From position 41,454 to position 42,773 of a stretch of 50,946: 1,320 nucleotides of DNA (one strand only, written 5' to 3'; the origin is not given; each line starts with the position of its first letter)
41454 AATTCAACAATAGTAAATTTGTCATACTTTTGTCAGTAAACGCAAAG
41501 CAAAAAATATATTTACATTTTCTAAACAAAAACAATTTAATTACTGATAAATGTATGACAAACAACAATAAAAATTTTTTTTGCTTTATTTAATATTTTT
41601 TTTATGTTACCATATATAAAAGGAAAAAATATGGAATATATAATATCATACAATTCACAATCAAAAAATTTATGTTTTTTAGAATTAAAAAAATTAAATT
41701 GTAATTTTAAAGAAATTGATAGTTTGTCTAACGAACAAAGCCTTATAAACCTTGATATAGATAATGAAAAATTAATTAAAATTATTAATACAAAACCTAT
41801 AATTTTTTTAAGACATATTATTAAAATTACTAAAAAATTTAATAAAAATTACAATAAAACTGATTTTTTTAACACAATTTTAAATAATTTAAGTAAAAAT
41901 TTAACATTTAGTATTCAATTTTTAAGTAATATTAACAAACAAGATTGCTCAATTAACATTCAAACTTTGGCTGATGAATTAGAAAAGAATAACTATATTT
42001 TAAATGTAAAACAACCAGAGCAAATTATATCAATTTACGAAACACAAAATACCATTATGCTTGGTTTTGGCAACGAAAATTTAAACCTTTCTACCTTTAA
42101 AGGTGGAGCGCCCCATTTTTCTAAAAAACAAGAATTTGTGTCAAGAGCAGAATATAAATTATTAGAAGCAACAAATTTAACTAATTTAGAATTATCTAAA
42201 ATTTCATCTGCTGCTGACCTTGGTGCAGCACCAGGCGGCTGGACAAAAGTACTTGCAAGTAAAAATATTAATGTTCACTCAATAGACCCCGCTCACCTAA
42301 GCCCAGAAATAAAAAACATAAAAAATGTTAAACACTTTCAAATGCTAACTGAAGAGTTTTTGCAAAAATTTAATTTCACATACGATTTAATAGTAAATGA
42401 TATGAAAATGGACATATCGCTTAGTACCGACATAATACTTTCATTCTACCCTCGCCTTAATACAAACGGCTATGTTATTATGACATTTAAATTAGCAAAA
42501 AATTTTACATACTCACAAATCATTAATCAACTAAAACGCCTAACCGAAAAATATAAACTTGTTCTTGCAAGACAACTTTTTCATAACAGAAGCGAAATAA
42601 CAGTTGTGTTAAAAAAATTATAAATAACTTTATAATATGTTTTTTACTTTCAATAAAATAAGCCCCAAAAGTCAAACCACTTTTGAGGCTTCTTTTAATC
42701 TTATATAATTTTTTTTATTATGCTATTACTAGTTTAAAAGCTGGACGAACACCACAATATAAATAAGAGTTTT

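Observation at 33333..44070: Paralogous surface-protein genes with homopolymeric G tracts exactly in the promoter spacer: a putative ON/OFF phase-variation switch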

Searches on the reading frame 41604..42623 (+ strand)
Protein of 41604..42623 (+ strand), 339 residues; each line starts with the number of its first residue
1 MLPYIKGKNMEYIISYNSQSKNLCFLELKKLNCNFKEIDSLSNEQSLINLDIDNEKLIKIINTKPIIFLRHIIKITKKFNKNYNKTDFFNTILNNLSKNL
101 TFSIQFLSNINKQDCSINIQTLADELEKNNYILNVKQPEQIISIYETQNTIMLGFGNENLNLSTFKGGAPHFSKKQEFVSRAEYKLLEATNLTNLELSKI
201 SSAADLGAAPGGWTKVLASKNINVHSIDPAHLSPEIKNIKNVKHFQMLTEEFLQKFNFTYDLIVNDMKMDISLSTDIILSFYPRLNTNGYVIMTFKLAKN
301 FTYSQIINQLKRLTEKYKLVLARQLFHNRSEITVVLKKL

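Call 41: search_protein_families(library=pfam, proteins=[window:41604-42623:+], max_evalue=0.001)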
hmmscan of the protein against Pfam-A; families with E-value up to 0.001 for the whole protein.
window:41604-42623:+ (339 aa): 1 family
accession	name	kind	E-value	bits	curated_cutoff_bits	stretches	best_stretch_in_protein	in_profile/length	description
PF01728.25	FtsJ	-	9.1e-14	52.2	24.1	1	178-276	1-110/181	FtsJ-like methyltransferase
